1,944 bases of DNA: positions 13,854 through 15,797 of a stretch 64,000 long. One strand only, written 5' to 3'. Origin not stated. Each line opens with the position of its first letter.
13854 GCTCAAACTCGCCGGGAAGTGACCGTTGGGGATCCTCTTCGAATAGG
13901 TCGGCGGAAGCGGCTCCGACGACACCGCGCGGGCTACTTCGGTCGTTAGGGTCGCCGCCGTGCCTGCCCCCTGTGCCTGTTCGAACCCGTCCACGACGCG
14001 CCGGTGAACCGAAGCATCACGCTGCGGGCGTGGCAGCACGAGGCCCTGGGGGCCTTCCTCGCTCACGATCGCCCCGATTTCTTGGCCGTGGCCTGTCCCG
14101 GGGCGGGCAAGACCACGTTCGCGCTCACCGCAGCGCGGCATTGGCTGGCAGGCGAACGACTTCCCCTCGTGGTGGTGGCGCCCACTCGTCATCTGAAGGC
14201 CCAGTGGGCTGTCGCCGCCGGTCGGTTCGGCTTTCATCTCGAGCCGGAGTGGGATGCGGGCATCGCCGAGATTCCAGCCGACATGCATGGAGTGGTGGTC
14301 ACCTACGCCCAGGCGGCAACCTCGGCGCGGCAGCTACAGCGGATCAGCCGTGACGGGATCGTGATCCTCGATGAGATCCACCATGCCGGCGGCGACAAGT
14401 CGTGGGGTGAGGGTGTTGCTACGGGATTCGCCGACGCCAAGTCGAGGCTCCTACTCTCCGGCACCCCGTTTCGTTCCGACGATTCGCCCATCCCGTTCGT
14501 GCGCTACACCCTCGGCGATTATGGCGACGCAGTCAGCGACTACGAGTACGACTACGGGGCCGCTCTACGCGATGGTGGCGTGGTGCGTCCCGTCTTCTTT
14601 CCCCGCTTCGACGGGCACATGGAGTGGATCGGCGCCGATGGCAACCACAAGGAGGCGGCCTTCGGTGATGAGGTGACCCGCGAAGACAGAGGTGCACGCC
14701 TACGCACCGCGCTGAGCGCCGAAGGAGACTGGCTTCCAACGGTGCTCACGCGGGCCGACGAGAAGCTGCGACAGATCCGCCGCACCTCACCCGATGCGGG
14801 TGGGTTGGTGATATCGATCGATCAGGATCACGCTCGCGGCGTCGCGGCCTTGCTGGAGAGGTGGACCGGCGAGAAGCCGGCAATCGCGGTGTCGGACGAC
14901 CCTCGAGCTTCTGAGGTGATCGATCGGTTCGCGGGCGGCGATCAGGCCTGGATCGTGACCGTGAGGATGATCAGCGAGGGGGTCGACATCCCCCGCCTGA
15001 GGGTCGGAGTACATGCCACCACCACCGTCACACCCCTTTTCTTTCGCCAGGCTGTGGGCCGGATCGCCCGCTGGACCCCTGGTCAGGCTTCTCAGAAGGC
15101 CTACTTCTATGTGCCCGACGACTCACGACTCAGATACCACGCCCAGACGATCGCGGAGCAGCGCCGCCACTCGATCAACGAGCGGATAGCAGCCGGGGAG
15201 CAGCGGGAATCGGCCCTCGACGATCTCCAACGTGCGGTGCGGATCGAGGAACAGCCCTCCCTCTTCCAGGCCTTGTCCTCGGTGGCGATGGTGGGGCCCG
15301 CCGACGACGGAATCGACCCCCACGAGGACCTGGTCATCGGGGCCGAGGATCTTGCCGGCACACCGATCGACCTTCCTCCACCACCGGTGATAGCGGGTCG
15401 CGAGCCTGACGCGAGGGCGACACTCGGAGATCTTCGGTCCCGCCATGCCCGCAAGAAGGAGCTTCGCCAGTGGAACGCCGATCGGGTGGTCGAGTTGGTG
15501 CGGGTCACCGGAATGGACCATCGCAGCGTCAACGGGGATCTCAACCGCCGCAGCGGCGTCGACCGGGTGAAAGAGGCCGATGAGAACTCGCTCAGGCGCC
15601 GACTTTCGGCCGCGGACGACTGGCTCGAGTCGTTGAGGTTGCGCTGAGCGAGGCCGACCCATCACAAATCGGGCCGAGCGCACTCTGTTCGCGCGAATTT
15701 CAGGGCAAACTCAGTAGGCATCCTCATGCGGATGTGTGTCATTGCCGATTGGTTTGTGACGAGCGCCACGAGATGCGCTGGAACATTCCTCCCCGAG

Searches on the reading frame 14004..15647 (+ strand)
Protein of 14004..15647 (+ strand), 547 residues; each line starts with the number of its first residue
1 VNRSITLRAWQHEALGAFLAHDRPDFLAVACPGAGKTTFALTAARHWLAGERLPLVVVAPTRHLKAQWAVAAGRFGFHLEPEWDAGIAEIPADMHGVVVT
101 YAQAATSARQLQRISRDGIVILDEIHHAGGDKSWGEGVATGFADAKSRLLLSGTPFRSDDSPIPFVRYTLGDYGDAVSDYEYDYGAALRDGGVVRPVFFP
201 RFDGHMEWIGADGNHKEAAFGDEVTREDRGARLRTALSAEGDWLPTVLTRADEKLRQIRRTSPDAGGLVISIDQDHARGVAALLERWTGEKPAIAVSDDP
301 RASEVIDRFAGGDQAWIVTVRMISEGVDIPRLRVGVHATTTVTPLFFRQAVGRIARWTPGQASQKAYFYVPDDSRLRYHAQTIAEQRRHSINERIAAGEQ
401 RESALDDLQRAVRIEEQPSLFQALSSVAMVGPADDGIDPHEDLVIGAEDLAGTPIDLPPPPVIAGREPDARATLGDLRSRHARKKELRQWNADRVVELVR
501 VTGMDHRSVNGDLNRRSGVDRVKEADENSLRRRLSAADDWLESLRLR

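Call 4: search_protein_families(library=pfam, proteins=[window:14004-15647:+], max_evalue=0.1)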
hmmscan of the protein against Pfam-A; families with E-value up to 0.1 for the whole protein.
window:14004-15647:+ (547 aa): 8 families
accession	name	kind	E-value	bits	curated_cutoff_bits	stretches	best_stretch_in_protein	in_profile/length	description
PF04851.21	ResIII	-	2.3e-12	47.5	22.5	1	5-157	2-164/164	Type III restriction enzyme, res subunit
PF00270.35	DEAD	-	1.3e-08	35.2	26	1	10-156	3-161/167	DEAD/DEAH box helicase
PF00271.37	Helicase_C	-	7.3e-06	26.6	23.5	1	303-357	55-109/110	Helicase conserved C-terminal domain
PF13604.12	AAA_30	-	0.00016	21.9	27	1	7-128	2-100/191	AAA domain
PF13481.12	AAA_25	-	0.023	14.7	27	1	28-62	38-71/195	AAA domain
PF00176.29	SNF2-rel_dom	-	0.051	13.1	24.9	1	87-157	97-165/290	SNF2-related domain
PF00004.35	AAA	-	0.074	13.9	21.2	0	29-135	4-74/131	ATPase family associated with various cellular activities (AAA)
PF13245.12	AAA_19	-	0.08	13.6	25.1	0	22-65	10-54/134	AAA domain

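Call 5: search_protein_families(library=ncbifam, proteins=[window:14004-15647:+], max_evalue=0.1)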
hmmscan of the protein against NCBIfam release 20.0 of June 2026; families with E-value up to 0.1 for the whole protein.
window:14004-15647:+ (547 aa): 4 families
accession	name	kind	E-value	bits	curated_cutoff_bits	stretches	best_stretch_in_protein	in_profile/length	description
TIGR04095.1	dnd_restrict_1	equivalog_domain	1.2e-22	80.6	600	2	3-201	5-210/451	DNA phosphorothioation system restriction enzyme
NF053632.1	heli_RadD_YejH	equivalog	0.0013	17.1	720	0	256-361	241-346/573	DNA repair helicase RadD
NF010337.0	PRK13766.1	equivalog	0.055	11.5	610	0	7-69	17-76/781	Hef nuclease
NF049868.1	FhaB_Rv0019c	equivalog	0.09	12.8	125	0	440-493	66-118/158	FHA domain-containing protein FhaB/FipA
